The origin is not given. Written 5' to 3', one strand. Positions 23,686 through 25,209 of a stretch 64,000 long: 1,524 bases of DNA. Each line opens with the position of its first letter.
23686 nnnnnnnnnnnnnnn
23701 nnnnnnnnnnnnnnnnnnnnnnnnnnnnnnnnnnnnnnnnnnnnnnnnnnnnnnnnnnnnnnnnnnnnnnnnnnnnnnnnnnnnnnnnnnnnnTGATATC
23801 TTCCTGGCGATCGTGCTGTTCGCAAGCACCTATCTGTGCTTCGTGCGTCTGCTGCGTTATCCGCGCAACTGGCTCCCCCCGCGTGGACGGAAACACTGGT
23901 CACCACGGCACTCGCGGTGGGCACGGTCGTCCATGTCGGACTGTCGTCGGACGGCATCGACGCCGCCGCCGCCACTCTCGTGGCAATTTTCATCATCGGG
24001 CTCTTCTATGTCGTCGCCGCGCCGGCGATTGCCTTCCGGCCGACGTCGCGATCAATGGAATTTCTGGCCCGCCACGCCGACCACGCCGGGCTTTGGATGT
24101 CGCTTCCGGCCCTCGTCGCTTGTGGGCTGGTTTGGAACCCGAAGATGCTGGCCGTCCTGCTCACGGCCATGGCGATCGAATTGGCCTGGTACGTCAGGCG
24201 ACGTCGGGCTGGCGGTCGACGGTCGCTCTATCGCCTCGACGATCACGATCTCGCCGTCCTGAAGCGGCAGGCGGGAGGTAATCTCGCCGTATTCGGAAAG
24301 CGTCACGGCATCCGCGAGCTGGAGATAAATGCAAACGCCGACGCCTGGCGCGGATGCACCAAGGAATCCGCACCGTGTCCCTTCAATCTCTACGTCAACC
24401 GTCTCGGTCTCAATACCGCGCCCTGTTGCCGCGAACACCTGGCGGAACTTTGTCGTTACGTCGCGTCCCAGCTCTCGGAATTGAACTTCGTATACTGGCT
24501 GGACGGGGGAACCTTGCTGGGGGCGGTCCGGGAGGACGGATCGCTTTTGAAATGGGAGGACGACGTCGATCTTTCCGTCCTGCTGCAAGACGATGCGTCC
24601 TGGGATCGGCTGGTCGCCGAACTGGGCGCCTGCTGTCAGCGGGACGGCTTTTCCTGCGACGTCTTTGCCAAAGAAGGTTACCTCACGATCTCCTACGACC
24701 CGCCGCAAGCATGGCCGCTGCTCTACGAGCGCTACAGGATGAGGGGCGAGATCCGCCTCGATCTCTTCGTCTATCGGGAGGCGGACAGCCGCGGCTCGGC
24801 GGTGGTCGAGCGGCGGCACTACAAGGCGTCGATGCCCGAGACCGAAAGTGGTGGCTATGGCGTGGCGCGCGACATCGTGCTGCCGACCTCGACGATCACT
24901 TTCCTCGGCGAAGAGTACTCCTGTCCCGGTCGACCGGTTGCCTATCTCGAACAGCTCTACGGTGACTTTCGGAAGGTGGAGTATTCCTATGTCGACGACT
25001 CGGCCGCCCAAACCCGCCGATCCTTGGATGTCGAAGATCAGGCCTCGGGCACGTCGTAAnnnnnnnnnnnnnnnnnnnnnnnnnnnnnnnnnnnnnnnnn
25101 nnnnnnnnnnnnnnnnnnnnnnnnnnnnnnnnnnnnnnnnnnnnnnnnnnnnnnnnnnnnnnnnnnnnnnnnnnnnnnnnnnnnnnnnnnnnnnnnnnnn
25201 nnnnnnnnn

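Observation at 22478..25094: Near-identical ~50-bp direct repeats (HpaB-like 3' tail) bracketing a 2.5-kb low-GC mosaic islet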

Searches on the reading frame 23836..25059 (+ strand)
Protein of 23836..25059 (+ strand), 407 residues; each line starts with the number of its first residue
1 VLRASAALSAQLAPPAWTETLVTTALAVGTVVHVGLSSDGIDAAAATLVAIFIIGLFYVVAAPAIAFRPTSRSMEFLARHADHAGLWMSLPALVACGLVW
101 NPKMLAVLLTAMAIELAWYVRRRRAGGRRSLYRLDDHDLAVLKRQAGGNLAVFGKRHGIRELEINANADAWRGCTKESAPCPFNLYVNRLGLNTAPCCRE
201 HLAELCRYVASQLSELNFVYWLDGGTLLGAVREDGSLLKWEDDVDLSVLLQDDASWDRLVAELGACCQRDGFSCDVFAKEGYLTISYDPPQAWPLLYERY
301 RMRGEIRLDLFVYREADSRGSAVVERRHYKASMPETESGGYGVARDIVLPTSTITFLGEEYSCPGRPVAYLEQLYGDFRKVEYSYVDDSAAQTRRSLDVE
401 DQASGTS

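Call 7: search_protein_families(library=pfam, proteins=[window:23836-25059:+], max_evalue=0.01)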
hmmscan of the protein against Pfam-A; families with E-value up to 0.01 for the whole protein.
window:23836-25059:+ (407 aa): 1 family
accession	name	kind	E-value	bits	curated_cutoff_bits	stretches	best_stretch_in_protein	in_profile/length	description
PF04991.19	LicD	-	1.8e-09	38.5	22.6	1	217-250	5-37/227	LicD family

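Call 18: find_homologous_proteins(query=window:23836-25059:+, max_evalue=0.001)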
Query window:23836-25059:+ (407 aa): 738 proteins with E <= 0.001 among 8000 candidates; the best 120 are listed.
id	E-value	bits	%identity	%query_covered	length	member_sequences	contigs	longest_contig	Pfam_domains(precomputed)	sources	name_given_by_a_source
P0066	3.6e-274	927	100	100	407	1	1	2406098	PF04991.20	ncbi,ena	-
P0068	6.0e-217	739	81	96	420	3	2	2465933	PF04991.20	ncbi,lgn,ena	-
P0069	7.0e-217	738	81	96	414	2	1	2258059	PF04991.20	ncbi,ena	-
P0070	1.4e-204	698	79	95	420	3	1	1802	PF04991.20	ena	-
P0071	1.5e-167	576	67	95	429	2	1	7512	PF04991.20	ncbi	-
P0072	3.9e-166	571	65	95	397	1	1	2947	PF04991.20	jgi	jgi:hypothetical protein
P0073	1.1e-147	510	58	95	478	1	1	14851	PF04991.20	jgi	jgi:hypothetical protein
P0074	1.4e-147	510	59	94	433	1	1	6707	PF04991.20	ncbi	-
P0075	1.5e-147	510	59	94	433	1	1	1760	PF04991.20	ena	-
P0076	4.7e-147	508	57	95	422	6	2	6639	PF04991.20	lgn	-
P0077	8.6e-147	508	59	94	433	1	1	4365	PF04991.20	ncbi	-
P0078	1.4e-146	507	59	95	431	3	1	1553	PF04991.20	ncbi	-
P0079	3.3e-146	506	58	95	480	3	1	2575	PF04991.20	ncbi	-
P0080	3.7e-146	505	58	95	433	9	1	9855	PF04991.20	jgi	jgi:hypothetical protein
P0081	5.3e-146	505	58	94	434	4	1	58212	PF04991.20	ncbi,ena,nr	ncbi:licD family protein [bacterium BMS3Bbin10]|nr:licD family protein [bacterium BMS3Bbin10]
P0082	1.0e-145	504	58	96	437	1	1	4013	PF04991.20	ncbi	-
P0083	1.1e-145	504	57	95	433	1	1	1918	PF04991.20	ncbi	-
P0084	2.3e-145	503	58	95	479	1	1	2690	PF04991.20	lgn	-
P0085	2.5e-145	503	57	95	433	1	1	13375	PF04991.20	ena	-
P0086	2.9e-145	502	59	94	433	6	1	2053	PF04991.20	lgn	-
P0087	4.7e-145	502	59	95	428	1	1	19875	PF04991.20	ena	-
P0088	5.9e-145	501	57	96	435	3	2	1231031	PF04991.20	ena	-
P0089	6.4e-145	501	58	95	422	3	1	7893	PF04991.20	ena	-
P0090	8.8e-145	501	59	94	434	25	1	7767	PF04991.20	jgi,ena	-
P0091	9.5e-145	501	57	96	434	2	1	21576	PF04991.20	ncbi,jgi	-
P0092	1.0e-144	501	58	95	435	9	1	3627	PF04991.20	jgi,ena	jgi:hypothetical protein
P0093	1.2e-144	500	56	96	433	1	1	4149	PF04991.20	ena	-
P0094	1.2e-144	500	58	89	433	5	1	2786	PF04991.20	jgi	jgi:hypothetical protein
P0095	2.2e-144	500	58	91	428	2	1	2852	PF04991.20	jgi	jgi:hypothetical protein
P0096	2.4e-144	499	58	95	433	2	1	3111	PF04991.20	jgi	-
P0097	3.9e-144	499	57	96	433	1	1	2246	PF04991.20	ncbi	-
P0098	5.8e-144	498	57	95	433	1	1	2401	PF04991.20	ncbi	-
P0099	1.1e-143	497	58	91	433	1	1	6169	PF04991.20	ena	-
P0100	1.4e-143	497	57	96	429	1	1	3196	PF04991.20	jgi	-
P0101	1.6e-143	497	57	95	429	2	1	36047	PF04991.20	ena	-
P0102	1.6e-143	497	57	96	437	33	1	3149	PF04991.20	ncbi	-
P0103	1.7e-143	497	58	95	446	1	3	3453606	PF04991.20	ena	-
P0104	2.8e-143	496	58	91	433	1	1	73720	PF04991.20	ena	-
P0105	3.3e-143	496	57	96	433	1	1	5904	PF04991.20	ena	-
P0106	3.9e-143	495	57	95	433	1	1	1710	PF04991.20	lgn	-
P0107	4.2e-143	495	57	95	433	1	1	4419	PF04991.20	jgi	jgi:hypothetical protein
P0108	5.8e-143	495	58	95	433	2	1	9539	PF04991.20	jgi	-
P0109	6.1e-143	495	56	93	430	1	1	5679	PF04991.20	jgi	jgi:hypothetical protein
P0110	9.7e-143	494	56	95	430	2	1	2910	PF04991.20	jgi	-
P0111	1.7e-142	493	57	95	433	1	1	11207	PF04991.20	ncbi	ncbi:MAG: LicD family protein [Alphaproteobacteria bacterium]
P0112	2.8e-142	493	57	95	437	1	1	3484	PF04991.20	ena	-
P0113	2.9e-142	493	57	95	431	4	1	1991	PF04991.20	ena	-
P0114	3.2e-142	492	59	90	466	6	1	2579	PF04991.20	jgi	-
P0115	3.5e-142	492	56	95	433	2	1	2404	PF04991.20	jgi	jgi:hypothetical protein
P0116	5.3e-142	492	56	95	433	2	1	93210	PF04991.20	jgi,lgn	jgi:hypothetical protein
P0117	5.9e-142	492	58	91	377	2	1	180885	PF04991.20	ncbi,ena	-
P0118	1.0e-141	491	58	92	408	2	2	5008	PF04991.20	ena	-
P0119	1.3e-141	490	58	89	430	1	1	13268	PF04991.20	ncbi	-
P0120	1.5e-141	490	56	96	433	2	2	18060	PF04991.20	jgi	jgi:hypothetical protein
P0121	1.8e-141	490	57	96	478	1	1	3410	PF04991.20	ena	-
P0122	1.8e-141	490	55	96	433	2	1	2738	PF04991.20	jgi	jgi:hypothetical protein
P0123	2.0e-141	490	57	93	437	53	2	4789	PF04991.20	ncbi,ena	-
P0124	4.2e-141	489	57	96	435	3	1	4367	PF04991.20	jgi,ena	-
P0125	4.4e-141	489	56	95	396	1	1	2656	PF04991.20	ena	-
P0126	4.5e-141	489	55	95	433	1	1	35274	PF04991.20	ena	-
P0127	4.7e-141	489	55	96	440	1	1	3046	PF04991.20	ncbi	-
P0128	5.7e-141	488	57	95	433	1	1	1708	PF04991.20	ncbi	-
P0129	7.6e-141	488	56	94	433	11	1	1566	PF04991.20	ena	-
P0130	8.2e-141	488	56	94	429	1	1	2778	PF04991.20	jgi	-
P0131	9.2e-141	488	56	95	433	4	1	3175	PF04991.20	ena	-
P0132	1.4e-140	487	58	95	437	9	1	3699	PF04991.20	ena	-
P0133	1.8e-140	487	57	96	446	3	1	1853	PF04991.20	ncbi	-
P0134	3.5e-140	486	57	93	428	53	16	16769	PF04991.20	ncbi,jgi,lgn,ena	jgi:hypothetical protein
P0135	3.6e-140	486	58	90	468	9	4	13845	PF04991.20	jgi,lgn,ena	jgi:hypothetical protein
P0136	5.0e-140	485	55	97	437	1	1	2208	PF04991.20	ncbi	-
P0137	5.6e-140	485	57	94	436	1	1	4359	PF04991.20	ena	-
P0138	7.6e-140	485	56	95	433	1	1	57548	PF04991.20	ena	-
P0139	7.7e-140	485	56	96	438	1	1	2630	PF04991.20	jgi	-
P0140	9.0e-140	484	56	95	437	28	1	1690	PF04991.20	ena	-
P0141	9.7e-140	484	57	92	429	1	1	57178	PF04991.20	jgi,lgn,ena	-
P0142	1.2e-139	484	54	93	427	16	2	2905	PF04991.20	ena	-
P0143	1.3e-139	484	58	90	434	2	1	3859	PF04991.20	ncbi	-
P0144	1.4e-139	484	56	95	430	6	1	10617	PF04991.20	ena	-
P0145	1.9e-139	483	56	92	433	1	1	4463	PF04991.20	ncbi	-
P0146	2.0e-139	483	56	96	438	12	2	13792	PF04991.20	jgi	jgi:hypothetical protein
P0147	2.0e-139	483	55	95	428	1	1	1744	PF04991.20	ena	-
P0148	2.1e-139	483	57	93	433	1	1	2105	PF04991.20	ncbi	-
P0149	2.5e-139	483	57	96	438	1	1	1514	PF04991.20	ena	-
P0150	2.7e-139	483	57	96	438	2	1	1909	PF04991.20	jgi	-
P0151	2.9e-139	483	56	95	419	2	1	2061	PF04991.20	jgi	jgi:hypothetical protein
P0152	3.1e-139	483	55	96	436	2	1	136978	PF04991.20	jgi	-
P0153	3.2e-139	483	54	93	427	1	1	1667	PF04991.20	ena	-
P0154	3.4e-139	482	56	96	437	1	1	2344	PF04991.20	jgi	-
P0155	3.9e-139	482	56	96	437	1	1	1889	PF04991.20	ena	-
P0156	5.1e-139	482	57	92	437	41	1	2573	PF04991.20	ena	-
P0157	5.4e-139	482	54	96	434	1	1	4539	PF04991.20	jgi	jgi:hypothetical protein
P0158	5.8e-139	482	58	96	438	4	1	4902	PF04991.20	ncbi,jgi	-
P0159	6.8e-139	481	57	94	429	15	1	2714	PF04991.20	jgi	jgi:hypothetical protein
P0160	8.2e-139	481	55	96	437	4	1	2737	PF04991.20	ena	-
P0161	1.1e-138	481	56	93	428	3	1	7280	PF04991.20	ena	-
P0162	1.2e-138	481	55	95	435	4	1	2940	PF04991.20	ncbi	-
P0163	1.4e-138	480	56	94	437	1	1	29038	PF04991.20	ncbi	-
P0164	1.6e-138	480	57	89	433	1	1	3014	PF04991.20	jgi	-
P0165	1.6e-138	480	55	95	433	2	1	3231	PF04991.20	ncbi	-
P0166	1.8e-138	480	57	95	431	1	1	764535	PF04991.20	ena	-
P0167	2.0e-138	480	56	93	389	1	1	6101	PF04991.20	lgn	-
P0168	2.0e-138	480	56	94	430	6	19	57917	PF04991.20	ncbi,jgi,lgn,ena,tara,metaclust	jgi:hypothetical protein|tara:strand:+ start:191 stop:1483 length:1293 start_codon:yes stop_codon:ye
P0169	2.2e-138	480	57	93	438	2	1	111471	PF04991.20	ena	-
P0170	2.2e-138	480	56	95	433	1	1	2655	PF04991.20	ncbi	-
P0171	2.7e-138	480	57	96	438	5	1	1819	PF04991.20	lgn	-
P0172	3.3e-138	479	56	95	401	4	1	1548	PF04991.20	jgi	jgi:hypothetical protein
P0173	3.7e-138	479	55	96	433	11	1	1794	PF04991.20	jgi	-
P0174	4.6e-138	479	56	96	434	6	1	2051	PF04991.20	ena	-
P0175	4.7e-138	479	55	95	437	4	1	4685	PF04991.20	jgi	-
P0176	5.0e-138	479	56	96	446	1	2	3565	PF04991.20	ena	-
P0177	5.9e-138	478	56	95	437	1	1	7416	PF04991.20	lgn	-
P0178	5.9e-138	478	57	95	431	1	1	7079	PF04991.20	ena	-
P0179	6.0e-138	478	55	96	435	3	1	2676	PF04991.20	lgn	-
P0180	7.3e-138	478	56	96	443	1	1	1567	PF04991.20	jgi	jgi:hypothetical protein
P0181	8.3e-138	478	57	96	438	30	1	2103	PF04991.20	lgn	-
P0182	9.5e-138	478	56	96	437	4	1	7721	PF04991.20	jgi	jgi:hypothetical protein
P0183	1.0e-137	478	56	93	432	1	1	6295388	PF04991.20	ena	-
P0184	1.2e-137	477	56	94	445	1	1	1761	PF04991.20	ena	-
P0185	1.2e-137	477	56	95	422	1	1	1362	PF04991.20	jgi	jgi:hypothetical protein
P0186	1.3e-137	477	57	95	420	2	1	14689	PF04991.20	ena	-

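Call 19: find_encoding_contigs(protein=P0068, flank=10000, max_places=4)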
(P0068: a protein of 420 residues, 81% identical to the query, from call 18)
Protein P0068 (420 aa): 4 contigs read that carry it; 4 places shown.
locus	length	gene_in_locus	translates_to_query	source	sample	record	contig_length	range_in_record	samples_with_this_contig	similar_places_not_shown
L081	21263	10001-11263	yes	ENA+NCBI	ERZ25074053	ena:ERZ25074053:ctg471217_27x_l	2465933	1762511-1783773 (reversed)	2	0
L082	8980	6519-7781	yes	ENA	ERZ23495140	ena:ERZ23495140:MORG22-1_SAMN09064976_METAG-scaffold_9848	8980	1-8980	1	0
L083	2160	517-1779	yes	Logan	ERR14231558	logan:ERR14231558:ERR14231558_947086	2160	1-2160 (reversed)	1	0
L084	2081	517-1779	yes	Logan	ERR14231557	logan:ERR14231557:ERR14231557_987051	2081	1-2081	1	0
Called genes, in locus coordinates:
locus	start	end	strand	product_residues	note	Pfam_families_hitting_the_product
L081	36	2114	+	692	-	PF04879:Molybdop_Fe4S4 (weak), PF00384:Molybdopterin, PF01568:Molydop_binding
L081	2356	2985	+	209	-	PF01243:PNPOx_N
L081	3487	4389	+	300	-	PF02668:TauD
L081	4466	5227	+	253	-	PF00106:adh_short, PF08659:KR, PF13561:adh_short_C2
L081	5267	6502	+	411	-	PF00291:PALP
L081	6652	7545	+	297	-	PF03069:FmdA_AmdA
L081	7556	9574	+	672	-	PF00724:Oxidored_FMN, PF00070:Pyr_redox (faint), PF00890:FAD_binding_2 (faint), PF03486:HI0933_like (weak), PF07992:Pyr_redox_2 (weak), PF12831:FAD_oxidored, PF13450:NAD_binding_8 (weak)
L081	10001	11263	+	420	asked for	PF04991:LicD (weak)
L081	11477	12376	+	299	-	PF01841:Transglut_core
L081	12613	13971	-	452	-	PF05598:DUF772, PF01609:DDE_Tnp_1, PF13751:DDE_Tnp_1_6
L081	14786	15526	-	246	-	PF13428:TPR_14 (faint)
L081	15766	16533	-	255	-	PF01695:IstB_IS21, PF00308:Bac_DnaA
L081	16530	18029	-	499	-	PF22483:Mu-transpos_C_2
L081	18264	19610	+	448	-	PF02195:ParB_N (weak), PF01555:N6_N4_Mtase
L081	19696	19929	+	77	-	-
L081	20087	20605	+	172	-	PF11994:DUF3489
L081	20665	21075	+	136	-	PF11149:DUF2924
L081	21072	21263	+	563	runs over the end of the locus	PF00239:Resolvase, PF07508:Recombinase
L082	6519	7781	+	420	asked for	PF04991:LicD (weak)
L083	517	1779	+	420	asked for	PF04991:LicD (weak)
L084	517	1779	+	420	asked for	PF04991:LicD (weak)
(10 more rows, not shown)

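Call 20: find_encoding_contigs(protein=P0069, flank=10000, max_places=4)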
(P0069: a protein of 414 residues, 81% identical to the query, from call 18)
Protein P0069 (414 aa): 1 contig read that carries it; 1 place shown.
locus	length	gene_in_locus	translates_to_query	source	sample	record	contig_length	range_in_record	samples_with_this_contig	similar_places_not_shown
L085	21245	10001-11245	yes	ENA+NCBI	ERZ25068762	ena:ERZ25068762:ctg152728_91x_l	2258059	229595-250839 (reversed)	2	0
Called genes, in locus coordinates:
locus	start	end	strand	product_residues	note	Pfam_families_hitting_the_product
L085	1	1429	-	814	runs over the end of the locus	PF01266:DAO, PF13450:NAD_binding_8 (faint), PF16350:FAO_M, PF01571:GCV_T, PF08669:GCV_T_C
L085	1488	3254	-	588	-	PF00496:SBP_bac_5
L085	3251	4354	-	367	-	PF07690:MFS_1, PF13347:MFS_2 (faint), PF07690:MFS_1 (weak)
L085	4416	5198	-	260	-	PF00596:Aldolase_II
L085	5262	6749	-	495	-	PF00392:GntR, PF00155:Aminotran_1_2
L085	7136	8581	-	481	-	PF05598:DUF772 (weak), PF01609:DDE_Tnp_1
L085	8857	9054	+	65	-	-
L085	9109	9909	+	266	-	PF00872:Transposase_mut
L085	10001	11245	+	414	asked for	PF04991:LicD (weak)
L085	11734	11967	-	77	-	-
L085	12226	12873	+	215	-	PF07040:DUF1326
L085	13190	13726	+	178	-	PF01548:DEDD_Tnp_IS110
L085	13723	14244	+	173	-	PF02371:Transposase_20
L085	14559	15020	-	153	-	PF02798:GST_N, PF13417:GST_N_3, PF13409:GST_N_2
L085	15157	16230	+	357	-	PF02668:TauD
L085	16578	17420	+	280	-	PF00140:Sigma70_r1_2, PF04542:Sigma70_r2, PF04545:Sigma70_r4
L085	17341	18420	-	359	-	PF13384:HTH_23 (weak), PF13551:HTH_29 (weak), PF13565:HTH_32, PF13358:DDE_3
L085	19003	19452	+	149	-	PF01609:DDE_Tnp_1, PF13612:DDE_Tnp_1_3, PF13586:DDE_Tnp_1_2 (weak)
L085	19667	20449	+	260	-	PF00106:adh_short, PF08659:KR (weak), PF13561:adh_short_C2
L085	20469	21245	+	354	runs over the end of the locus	PF04909:Amidohydro_2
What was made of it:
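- LicD sits in variable, IS-flanked contexts in relatives (calls 19, 20).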
